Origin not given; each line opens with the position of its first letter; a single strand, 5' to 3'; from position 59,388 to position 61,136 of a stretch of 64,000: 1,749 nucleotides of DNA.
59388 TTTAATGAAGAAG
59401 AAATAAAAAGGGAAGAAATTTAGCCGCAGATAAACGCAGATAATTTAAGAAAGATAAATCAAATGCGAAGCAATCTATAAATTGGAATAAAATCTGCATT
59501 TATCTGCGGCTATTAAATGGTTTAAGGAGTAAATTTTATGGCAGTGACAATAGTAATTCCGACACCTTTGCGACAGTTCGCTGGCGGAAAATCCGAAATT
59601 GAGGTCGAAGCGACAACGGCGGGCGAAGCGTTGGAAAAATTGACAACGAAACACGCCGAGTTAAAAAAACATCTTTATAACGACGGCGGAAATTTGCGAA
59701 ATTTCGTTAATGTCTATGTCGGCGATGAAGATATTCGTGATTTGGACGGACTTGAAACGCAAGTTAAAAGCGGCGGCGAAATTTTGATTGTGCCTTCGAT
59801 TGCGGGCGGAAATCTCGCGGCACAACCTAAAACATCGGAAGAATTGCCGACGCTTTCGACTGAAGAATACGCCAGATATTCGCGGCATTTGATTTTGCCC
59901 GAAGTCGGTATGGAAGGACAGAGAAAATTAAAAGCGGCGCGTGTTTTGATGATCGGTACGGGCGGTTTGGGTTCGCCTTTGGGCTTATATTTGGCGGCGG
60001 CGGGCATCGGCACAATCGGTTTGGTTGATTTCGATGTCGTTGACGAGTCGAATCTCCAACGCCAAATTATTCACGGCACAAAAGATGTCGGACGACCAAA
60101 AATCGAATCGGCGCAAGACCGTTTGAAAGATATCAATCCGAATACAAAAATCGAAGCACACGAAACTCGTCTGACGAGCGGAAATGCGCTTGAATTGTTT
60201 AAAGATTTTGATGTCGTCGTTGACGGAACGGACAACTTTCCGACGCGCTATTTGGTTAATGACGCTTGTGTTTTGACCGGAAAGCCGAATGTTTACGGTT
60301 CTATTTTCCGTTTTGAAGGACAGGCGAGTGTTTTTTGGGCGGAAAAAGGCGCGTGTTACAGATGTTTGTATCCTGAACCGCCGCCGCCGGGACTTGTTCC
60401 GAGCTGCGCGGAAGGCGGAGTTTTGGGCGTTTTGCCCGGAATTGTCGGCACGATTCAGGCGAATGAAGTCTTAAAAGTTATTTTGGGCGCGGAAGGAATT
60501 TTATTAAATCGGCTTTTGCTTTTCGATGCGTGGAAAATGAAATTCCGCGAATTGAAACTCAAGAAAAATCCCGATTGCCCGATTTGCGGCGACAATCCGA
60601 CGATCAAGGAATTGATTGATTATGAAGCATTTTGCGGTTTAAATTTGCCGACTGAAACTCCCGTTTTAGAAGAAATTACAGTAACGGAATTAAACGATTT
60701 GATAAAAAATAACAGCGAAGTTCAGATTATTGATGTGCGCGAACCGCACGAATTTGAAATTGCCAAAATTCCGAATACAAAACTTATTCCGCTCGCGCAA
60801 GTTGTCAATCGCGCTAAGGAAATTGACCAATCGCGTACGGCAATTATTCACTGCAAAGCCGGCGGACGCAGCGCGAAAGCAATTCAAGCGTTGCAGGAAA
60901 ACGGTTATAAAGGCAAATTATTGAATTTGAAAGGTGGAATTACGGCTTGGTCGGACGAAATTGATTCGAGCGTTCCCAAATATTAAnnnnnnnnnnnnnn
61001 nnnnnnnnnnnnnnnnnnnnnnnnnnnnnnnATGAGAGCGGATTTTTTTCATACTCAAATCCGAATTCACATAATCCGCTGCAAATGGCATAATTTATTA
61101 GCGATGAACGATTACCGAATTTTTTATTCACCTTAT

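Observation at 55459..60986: Protein-thiocarboxylate Cys/Met biosynthesis cluster in which the sulfur carrier is fused to its own E1-rhodanese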

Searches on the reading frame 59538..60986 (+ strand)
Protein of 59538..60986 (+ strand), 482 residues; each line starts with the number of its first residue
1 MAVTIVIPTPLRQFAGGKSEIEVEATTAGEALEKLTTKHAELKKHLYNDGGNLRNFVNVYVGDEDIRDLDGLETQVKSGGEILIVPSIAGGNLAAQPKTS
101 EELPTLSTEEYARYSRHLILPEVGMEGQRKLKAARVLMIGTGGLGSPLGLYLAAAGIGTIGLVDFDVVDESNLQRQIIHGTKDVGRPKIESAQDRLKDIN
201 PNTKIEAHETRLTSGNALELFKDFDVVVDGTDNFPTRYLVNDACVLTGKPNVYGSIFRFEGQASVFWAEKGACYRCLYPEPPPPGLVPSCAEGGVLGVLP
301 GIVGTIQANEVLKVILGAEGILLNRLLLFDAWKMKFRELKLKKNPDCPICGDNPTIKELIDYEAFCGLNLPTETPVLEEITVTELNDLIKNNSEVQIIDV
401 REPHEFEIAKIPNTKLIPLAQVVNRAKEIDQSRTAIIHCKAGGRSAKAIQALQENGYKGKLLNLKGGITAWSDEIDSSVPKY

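Call 3: search_protein_families(library=pfam, proteins=[window:59538-60986:+], max_evalue=0.01)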
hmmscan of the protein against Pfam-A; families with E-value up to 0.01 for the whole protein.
window:59538-60986:+ (482 aa): 3 families
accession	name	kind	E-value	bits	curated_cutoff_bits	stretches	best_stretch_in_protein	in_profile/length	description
PF00899.27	ThiF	-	1.3e-84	283.6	28.1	1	114-348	1-237/238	ThiF family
PF00581.25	Rhodanese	-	5.6e-16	59.3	22.2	1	381-473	1-101/102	Rhodanese-like domain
PF02597.26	ThiS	-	5.8e-10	40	22.5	1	6-91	2-76/76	ThiS family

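Call 4: search_protein_families(library=ncbifam, proteins=[window:59538-60986:+], max_evalue=0.01)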
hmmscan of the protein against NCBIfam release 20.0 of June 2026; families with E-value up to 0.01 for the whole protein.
window:59538-60986:+ (482 aa): 36 families (the best 25 are shown)
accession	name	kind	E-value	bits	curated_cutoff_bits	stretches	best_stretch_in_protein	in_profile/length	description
NF005646.0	PRK07411.1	equivalog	2.5e-172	573.4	633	1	105-482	10-390/390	molybdopterin-synthase adenylyltransferase MoeB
NF005902.0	PRK07878.1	equivalog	8.5e-152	505.6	647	1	100-482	9-392/392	adenylyltransferase/sulfurtransferase MoeZ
NF006444.0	PRK08762.1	equivalog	3.9e-138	460.3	449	2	86-367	98-384/387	molybdopterin-synthase adenylyltransferase MoeB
NF047750.1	SAMPActivE1UbaA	equivalog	1.2e-101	339.6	450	1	105-369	4-268/270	SAMP-activating enzyme E1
NF004281.0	PRK05690.1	subfamily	2.7e-88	295.4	266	1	105-351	4-249/250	molybdopterin-synthase adenylyltransferase MoeB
NF004111.0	PRK05600.1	equivalog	9.7e-83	278.3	437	1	97-470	5-370/371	ThiF family adenylyltransferase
TIGR02356.1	adenyl_thiF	equivalog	1.2e-73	246.9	275.25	1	113-315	1-203/203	thiazole biosynthesis adenylyltransferase ThiF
TIGR02355.1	moeB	equivalog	7.6e-68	228.5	376.55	1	110-350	1-240/240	molybdopterin-synthase adenylyltransferase MoeB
NF006204.0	PRK08328.1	equivalog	2.2e-47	161.6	339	1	106-336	2-226/231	hypothetical protein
NF009123.0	PRK12475.1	subfamily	1.1e-46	159.6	510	1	112-367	3-265/338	MoeB/ThiF family adenylyltransferase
NF006395.0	PRK08644.1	equivalog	1.7e-31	109.5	159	1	124-247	21-143/215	sulfur carrier protein ThiS adenylyltransferase ThiF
TIGR02354.1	thiF_fam2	equivalog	2.6e-26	92.8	152.2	1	128-244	16-131/200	thiamine biosynthesis protein ThiF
NF006077.0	PRK08223.1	equivalog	7.4e-21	74.4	266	1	123-252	18-149/296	hypothetical protein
TIGR01408.1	Ube1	subfamily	1e-15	56.6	750.05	1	123-251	409-546/1008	ubiquitin-activating enzyme E1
NF011424.0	PRK14851.1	subfamily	7e-15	54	1170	1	109-235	19-145/679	hypothetical protein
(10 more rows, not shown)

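Call 5: find_homologous_proteins(query=window:59538-60983:+, max_evalue=1e-10)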
Query window:59538-60983:+ (482 aa): 8000 proteins with E <= 1e-10 among 8000 candidates; the best 120 are listed.
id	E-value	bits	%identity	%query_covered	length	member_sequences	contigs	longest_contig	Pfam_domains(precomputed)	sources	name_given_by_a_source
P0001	0.0e+0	1088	100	100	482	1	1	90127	PF02597.27,PF00899.28,PF00581.26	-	-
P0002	0.0e+0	1061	97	100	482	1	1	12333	PF02597.27,PF00899.28,PF00581.26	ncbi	ncbi:MAG: molybdopterin-synthase adenylyltransferase MoeB [Acidobacteriota bacterium]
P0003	0.0e+0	1039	95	100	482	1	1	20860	PF02597.27,PF00899.28,PF00581.26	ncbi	-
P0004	0.0e+0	1035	95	100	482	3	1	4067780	PF02597.27,PF00899.28,PF00581.26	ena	-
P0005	0.0e+0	1024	94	100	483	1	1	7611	PF02597.27,PF00899.28,PF00581.26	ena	-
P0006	2.7e-298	1007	92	100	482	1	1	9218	PF02597.27,PF00899.28,PF00581.26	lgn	-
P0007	3.2e-297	1004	92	100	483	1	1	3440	PF02597.27,PF00899.28,PF00581.26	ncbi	-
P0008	5.8e-297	1003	91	100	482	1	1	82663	PF02597.27,PF00899.28,PF00581.26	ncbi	ncbi:MAG: molybdopterin-synthase adenylyltransferase MoeB [Pyrinomonadaceae bacterium]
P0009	3.3e-295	997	93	100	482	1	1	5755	PF02597.27,PF00899.28,PF00581.26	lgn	-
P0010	5.2e-294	993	90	100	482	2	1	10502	PF02597.27,PF00899.28,PF00581.26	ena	-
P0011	6.8e-294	993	90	100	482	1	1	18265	PF02597.27,PF00899.28,PF00581.26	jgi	jgi:adenylyltransferase/sulfurtransferase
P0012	7.7e-294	993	91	100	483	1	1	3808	PF02597.27,PF00899.28,PF00581.26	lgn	-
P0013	2.2e-293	991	89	100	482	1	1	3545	PF02597.27,PF00899.28,PF00581.26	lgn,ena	-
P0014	4.8e-293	990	89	100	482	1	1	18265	PF02597.27,PF00899.28,PF00581.26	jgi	jgi:adenylyltransferase/sulfurtransferase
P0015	7.3e-293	990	90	100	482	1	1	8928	PF02597.27,PF00899.28,PF00581.26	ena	-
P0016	4.3e-292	987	90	100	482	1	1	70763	PF02597.27,PF00899.28,PF00581.26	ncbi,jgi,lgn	jgi:adenylyltransferase/sulfurtransferase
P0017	4.4e-291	984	89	100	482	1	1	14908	PF02597.27,PF00899.28,PF00581.26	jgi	jgi:adenylyltransferase/sulfurtransferase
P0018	8.1e-291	983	89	100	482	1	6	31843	PF02597.27,PF00899.28,PF00581.26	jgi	jgi:adenylyltransferase/sulfurtransferase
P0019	1.0e-290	982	90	100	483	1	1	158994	PF02597.27,PF00899.28,PF00581.26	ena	-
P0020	1.3e-290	982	90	100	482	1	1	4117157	PF02597.27,PF00899.28,PF00581.26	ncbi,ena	-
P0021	2.2e-290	981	90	100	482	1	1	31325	PF02597.27,PF00899.28,PF00581.26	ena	-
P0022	2.6e-290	981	90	100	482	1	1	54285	PF02597.27,PF00899.28,PF00581.26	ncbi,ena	-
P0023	1.0e-289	979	89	100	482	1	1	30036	PF02597.27,PF00899.28,PF00581.26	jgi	jgi:adenylyltransferase/sulfurtransferase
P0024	1.6e-289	978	88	100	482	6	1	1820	PF02597.27,PF00899.28,PF00581.26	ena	-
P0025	1.6e-289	978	90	100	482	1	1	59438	PF02597.27,PF00899.28,PF00581.26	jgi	jgi:adenylyltransferase/sulfurtransferase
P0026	1.7e-289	978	89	100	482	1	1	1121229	PF02597.27,PF00899.28,PF00581.26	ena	-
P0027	2.1e-289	978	89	100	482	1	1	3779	PF02597.27,PF00899.28,PF00581.26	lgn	-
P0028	4.8e-289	977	90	100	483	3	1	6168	PF02597.27,PF00899.28,PF00581.26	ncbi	-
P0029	1.3e-288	975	89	100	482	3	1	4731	PF02597.27,PF00899.28,PF00581.26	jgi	jgi:adenylyltransferase/sulfurtransferase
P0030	1.9e-288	975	89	100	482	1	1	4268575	PF02597.27,PF00899.28,PF00581.26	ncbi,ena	-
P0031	2.0e-288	975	89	100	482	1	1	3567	PF02597.27,PF00899.28,PF00581.26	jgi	jgi:adenylyltransferase/sulfurtransferase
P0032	7.1e-288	973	89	100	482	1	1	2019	PF02597.27,PF00899.28,PF00581.26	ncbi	-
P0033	8.9e-288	973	89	100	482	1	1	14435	PF02597.27,PF00899.28,PF00581.26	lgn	-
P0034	1.2e-287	972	89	100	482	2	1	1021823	PF02597.27,PF00899.28,PF00581.26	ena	-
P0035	3.1e-287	971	89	100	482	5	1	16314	PF02597.27,PF00899.28,PF00581.26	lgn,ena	-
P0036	3.9e-287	971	89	100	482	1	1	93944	PF02597.27,PF00899.28,PF00581.26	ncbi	-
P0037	8.8e-287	969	89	100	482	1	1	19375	PF02597.27,PF00899.28,PF00581.26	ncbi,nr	ncbi:MAG: molybdopterin-synthase adenylyltransferase MoeB [Pyrinomonadaceae bacterium]|nr:molybdopte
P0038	9.4e-287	969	87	100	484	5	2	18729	PF02597.27,PF00899.28,PF00581.26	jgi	jgi:sulfur-carrier protein adenylyltransferase/sulfurtransferase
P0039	9.7e-287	969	89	100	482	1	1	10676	PF02597.27,PF00899.28,PF00581.26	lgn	-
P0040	1.0e-286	969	88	100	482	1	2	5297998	PF02597.27,PF00899.28,PF00581.26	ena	-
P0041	1.1e-286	969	89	100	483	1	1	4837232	PF02597.27,PF00899.28,PF00581.26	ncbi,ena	-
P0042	1.2e-286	969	89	100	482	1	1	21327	PF02597.27,PF00899.28,PF00581.26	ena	-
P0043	1.8e-286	968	88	100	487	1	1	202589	PF02597.27,PF00899.28,PF00581.26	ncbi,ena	-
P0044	2.4e-286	968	89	100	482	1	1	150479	PF02597.27,PF00899.28,PF00581.26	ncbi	-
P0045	2.5e-286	968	87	100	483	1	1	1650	PF02597.27,PF00899.28,PF00581.26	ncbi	-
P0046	4.7e-286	967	88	100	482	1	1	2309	PF02597.27,PF00899.28,PF00581.26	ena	-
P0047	1.2e-285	966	87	100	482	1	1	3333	PF02597.27,PF00899.28,PF00581.26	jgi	jgi:sulfur-carrier protein adenylyltransferase/sulfurtransferase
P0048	1.3e-285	966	88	100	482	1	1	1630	PF02597.27,PF00899.28,PF00581.26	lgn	-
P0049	1.6e-285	965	89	100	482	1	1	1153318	PF02597.27,PF00899.28,PF00581.26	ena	-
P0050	5.6e-285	964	88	100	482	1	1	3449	PF02597.27,PF00899.28,PF00581.26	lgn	-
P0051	8.5e-285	963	88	100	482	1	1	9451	PF02597.27,PF00899.28,PF00581.26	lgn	-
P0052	1.3e-284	962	88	100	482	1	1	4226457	PF02597.27,PF00899.28,PF00581.26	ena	-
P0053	2.1e-284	962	88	100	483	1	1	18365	PF02597.27,PF00899.28,PF00581.26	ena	-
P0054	2.6e-284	961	87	100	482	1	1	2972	PF02597.27,PF00899.28,PF00581.26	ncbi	ncbi:MAG: molybdopterin-synthase adenylyltransferase MoeB [Actinomycetota bacterium]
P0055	4.0e-284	961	88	100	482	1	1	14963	PF02597.27,PF00899.28,PF00581.26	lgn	-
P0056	4.5e-284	961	88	100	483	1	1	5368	PF02597.27,PF00899.28,PF00581.26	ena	-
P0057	4.7e-284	960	88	100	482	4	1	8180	PF02597.27,PF00899.28,PF00581.26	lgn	-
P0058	7.1e-284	960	87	100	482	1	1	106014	PF02597.27,PF00899.28,PF00581.26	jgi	jgi:sulfur-carrier protein adenylyltransferase/sulfurtransferase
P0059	7.5e-284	960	88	100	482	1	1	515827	PF02597.27,PF00899.28,PF00581.26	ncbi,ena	-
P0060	8.9e-284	960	88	100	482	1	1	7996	PF02597.27,PF00899.28,PF00581.26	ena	-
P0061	1.1e-283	959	88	100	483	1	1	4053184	PF02597.27,PF00899.28,PF00581.26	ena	-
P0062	2.0e-283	958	89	100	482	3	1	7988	PF02597.27,PF00899.28,PF00581.26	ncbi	-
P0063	2.4e-283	958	87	100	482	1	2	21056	PF02597.27,PF00899.28,PF00581.26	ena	-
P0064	2.6e-283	958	88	100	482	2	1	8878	PF02597.27,PF00899.28,PF00581.26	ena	-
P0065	4.0e-283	957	88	100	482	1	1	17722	PF02597.27,PF00899.28,PF00581.26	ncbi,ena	-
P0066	5.4e-283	957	87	100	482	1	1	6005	PF02597.27,PF00899.28,PF00581.26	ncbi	-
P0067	1.1e-282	956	88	100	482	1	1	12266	PF02597.27,PF00899.28,PF00581.26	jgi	jgi:molybdopterin/thiamine biosynthesis adenylyltransferase/rhodanese-related sulfurtransferase/moly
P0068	1.1e-282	956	87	100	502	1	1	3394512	PF02597.27,PF00899.28,PF00581.26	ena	-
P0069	1.2e-282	956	86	100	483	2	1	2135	PF02597.27,PF00899.28,PF00581.26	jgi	-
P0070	1.3e-282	956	88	100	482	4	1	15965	PF02597.27,PF00899.28,PF00581.26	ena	-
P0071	1.5e-282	956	87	100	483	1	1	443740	PF02597.27,PF00899.28,PF00581.26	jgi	jgi:molybdopterin/thiamine biosynthesis adenylyltransferase/rhodanese-related sulfurtransferase/moly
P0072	3.6e-282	954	88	100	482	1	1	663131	PF02597.27,PF00899.28,PF00581.26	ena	-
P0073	4.4e-282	954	86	100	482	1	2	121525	PF02597.27,PF00899.28,PF00581.26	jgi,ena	jgi:adenylyltransferase/sulfurtransferase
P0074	7.8e-282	953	86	100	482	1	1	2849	PF02597.27,PF00899.28,PF00581.26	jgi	jgi:adenylyltransferase/sulfurtransferase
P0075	1.5e-281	952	87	100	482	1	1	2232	PF02597.27,PF00899.28,PF00581.26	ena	-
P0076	1.8e-281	952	87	100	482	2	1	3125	PF02597.27,PF00899.28,PF00581.26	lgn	-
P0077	2.4e-281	952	87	100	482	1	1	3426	PF02597.27,PF00899.28,PF00581.26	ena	-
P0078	4.9e-281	951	87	100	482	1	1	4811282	PF02597.27,PF00899.28,PF00581.26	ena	-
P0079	5.5e-281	950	86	100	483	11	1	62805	PF02597.27,PF00899.28,PF00581.26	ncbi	-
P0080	6.1e-281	950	87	100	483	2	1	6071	PF02597.27,PF00899.28,PF00581.26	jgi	jgi:adenylyltransferase/sulfurtransferase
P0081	7.7e-281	950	86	100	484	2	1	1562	PF02597.27,PF00899.28,PF00581.26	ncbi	-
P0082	8.3e-281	950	86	100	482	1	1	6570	PF02597.27,PF00899.28,PF00581.26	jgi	jgi:sulfur-carrier protein adenylyltransferase/sulfurtransferase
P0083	8.4e-281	950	87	100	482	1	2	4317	PF02597.27,PF00899.28,PF00581.26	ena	-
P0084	8.9e-281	950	87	100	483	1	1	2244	PF02597.27,PF00899.28,PF00581.26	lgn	-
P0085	9.9e-281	949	87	100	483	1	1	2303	PF02597.27,PF00899.28,PF00581.26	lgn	-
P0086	1.0e-280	949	87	100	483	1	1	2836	PF02597.27,PF00899.28,PF00581.26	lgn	-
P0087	1.0e-280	949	86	100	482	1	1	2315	PF02597.27,PF00899.28,PF00581.26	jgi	-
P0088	1.1e-280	949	87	100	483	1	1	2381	PF02597.27,PF00899.28,PF00581.26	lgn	-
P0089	1.1e-280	949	87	100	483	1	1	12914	PF02597.27,PF00899.28,PF00581.26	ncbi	ncbi:molybdopterin-synthase adenylyltransferase MoeB [soil metagenome]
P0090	1.3e-280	949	87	100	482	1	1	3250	PF02597.27,PF00899.28,PF00581.26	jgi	-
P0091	1.4e-280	949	87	100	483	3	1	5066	PF02597.27,PF00899.28,PF00581.26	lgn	-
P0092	2.2e-280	948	86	100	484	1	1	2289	PF02597.27,PF00899.28,PF00581.26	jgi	-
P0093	2.3e-280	948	86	100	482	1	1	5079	PF02597.27,PF00899.28,PF00581.26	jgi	jgi:molybdopterin/thiamine biosynthesis adenylyltransferase/rhodanese-related sulfurtransferase/moly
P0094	2.5e-280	948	88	100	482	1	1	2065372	PF02597.27,PF00899.28,PF00581.26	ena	-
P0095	3.4e-280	948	86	100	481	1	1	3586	PF02597.27,PF00899.28,PF00581.26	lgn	-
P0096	4.2e-280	947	87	100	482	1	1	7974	PF02597.27,PF00899.28,PF00581.26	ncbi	-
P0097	4.5e-280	947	86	100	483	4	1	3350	PF02597.27,PF00899.28,PF00581.26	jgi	-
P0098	5.2e-280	947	87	100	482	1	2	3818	PF02597.27,PF00899.28,PF00581.26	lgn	-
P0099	5.5e-280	947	85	100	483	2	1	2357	PF02597.27,PF00899.28,PF00581.26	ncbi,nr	ncbi:MAG: molybdopterin-synthase adenylyltransferase MoeB [Acidobacteriota bacterium]|nr:molybdopter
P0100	6.1e-280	947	86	100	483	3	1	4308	PF02597.27,PF00899.28,PF00581.26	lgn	-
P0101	6.2e-280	947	86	100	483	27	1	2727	PF02597.27,PF00899.28,PF00581.26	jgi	jgi:molybdopterin/thiamine biosynthesis adenylyltransferase/rhodanese-related sulfurtransferase/moly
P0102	7.7e-280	947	87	99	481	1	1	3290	PF02597.27,PF00899.28,PF00581.26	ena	-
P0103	1.4e-279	946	87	100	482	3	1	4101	PF02597.27,PF00899.28,PF00581.26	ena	-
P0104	1.4e-279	946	85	100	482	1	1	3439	PF02597.27,PF00899.28,PF00581.26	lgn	-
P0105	1.7e-279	945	87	100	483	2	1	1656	PF02597.27,PF00899.28,PF00581.26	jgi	jgi:sulfur-carrier protein adenylyltransferase/sulfurtransferase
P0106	2.7e-279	945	86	100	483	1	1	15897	PF02597.27,PF00899.28,PF00581.26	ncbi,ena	-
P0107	2.7e-279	945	86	100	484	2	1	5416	PF02597.27,PF00899.28,PF00581.26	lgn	-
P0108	3.4e-279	944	85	100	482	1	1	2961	PF02597.27,PF00899.28,PF00581.26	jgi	jgi:sulfur-carrier protein adenylyltransferase/sulfurtransferase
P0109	4.1e-279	944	88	100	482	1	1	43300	PF02597.27,PF00899.28,PF00581.26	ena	-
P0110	4.1e-279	944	86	100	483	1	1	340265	PF02597.27,PF00899.28,PF00581.26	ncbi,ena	-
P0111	5.0e-279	944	87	100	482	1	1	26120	PF02597.27,PF00899.28,PF00581.26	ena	-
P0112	5.6e-279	944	85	100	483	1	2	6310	PF02597.27,PF00899.28,PF00581.26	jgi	jgi:sulfur-carrier protein adenylyltransferase/sulfurtransferase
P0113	7.2e-279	943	87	100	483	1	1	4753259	PF02597.27,PF00899.28,PF00581.26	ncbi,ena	-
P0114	9.8e-279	943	86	100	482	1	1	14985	PF02597.27,PF00899.28,PF00581.26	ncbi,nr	ncbi:MAG: molybdopterin-synthase adenylyltransferase MoeB [Pyrinomonadaceae bacterium]|nr:molybdopte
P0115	1.0e-278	943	85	100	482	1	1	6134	PF02597.27,PF00899.28,PF00581.26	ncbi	-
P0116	1.3e-278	942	85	100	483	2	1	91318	PF02597.27,PF00899.28,PF00581.26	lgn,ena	-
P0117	1.4e-278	942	85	100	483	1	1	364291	PF02597.27,PF00899.28,PF00581.26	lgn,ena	-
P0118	1.6e-278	942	85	100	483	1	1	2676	PF02597.27,PF00899.28,PF00581.26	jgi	jgi:sulfur-carrier protein adenylyltransferase/sulfurtransferase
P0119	1.8e-278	942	85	100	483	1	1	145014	PF02597.27,PF00899.28,PF00581.26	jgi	jgi:sulfur-carrier protein adenylyltransferase/sulfurtransferase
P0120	2.2e-278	942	86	100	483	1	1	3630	PF02597.27,PF00899.28,PF00581.26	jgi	-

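Call 6: find_related_loci(query=window:59538-60983:+, collection=genome_contigs, flank=8000)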
Query window:59538-60983:+ (482 aa) in genome_contigs; peptide patterns used: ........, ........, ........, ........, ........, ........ (x = any residue, [..] = any of these).
600 stretches matched a pattern (row limit reached: there are more); 589 encode a relative of the query (tblastn E <= 1e-3); the best 80 are kept; 80 distinct loci.
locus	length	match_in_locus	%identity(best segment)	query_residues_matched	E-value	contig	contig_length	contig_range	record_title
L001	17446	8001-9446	91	1-482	0e+0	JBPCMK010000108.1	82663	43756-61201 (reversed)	MAG: Pyrinomonadaceae bacterium isolate TH_ant_mag_102 S1Ck127_8046688_flag_1_multi_7.9933_len_82663, whole genome shotg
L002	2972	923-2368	87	1-482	0e+0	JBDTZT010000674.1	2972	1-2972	MAG: Actinomycetota bacterium isolate cluster4_bin.173 NODE_186930_length_2972_cov_4.250257, whole genome shotgun sequen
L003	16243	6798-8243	88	1-482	0e+0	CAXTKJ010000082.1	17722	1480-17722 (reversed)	MAG TPA_asm: uncultured Pyrinomonadaceae bacterium isolate public_SRR11456921_metawrap_bin.8 genome assembly, contig: pu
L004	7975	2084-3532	77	1-482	0e+0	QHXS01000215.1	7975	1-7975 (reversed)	MAG: Acidobacteria bacterium isolate gp4 AA14 14_0903_02_30cm_scaffold_9238_curated, whole genome shotgun sequence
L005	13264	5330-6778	77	1-482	0e+0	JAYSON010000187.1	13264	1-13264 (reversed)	MAG: Chloracidobacterium sp. isolate GFS_11198 GFS_11198_186, whole genome shotgun sequence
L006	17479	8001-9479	76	1-482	0e+0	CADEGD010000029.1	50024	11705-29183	MAG: uncultured Acidobacteria bacterium isolate Acidobacteria sp. RBC096 genome assembly, contig: MAG096_29, whole genom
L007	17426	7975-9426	76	1-482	0e+0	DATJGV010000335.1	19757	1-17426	MAG TPA_asm: Pyrinomonadaceae bacterium isolate SMAG_U15495 k141_11849502, whole genome shotgun sequence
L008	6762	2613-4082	75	1-482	0e+0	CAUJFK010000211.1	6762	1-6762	MAG: Acidobacteriota bacterium isolate KLAP106 genome assembly, contig: KLAP106_273931, whole genome shotgun sequence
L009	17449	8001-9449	74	1-482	0e+0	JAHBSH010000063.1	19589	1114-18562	MAG: Acidobacteria bacterium isolate ACE_ACI3 ACI3_63, whole genome shotgun sequence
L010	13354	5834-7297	71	1-482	0e+0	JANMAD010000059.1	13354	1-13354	MAG: Acidobacteriota bacterium isolate OTE_12_metabat_133 OTE_12_k141_1840906, whole genome shotgun sequence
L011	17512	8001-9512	73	1-482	0e+0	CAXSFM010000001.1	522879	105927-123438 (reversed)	MAG: uncultured Pyrinomonadaceae bacterium isolate private_X4_metawrap_bin.2 genome assembly, contig: private_X4_metawra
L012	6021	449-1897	76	1-482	0e+0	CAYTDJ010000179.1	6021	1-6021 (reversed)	MAG TPA_asm: uncultured Chloracidobacterium sp. isolate SRP173033_co2_79 genome assembly, contig: NODE_9303_length_6021_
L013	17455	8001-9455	73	1-482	0e+0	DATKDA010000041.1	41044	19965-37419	MAG TPA_asm: Pyrinomonadaceae bacterium isolate SMAG_U14460 k141_3428721, whole genome shotgun sequence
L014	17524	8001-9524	72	1-482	0e+0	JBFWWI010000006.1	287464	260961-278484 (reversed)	MAG: Pyrinomonadaceae bacterium isolate CA_2019_TPBS_113 NODE_330_length_287464_cov_38.507523_TPBS, whole genome shotgun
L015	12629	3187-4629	74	1-482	0e+0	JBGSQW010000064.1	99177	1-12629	MAG: Pyrinomonadaceae bacterium isolate JTS-AC342 k141_3655121, whole genome shotgun sequence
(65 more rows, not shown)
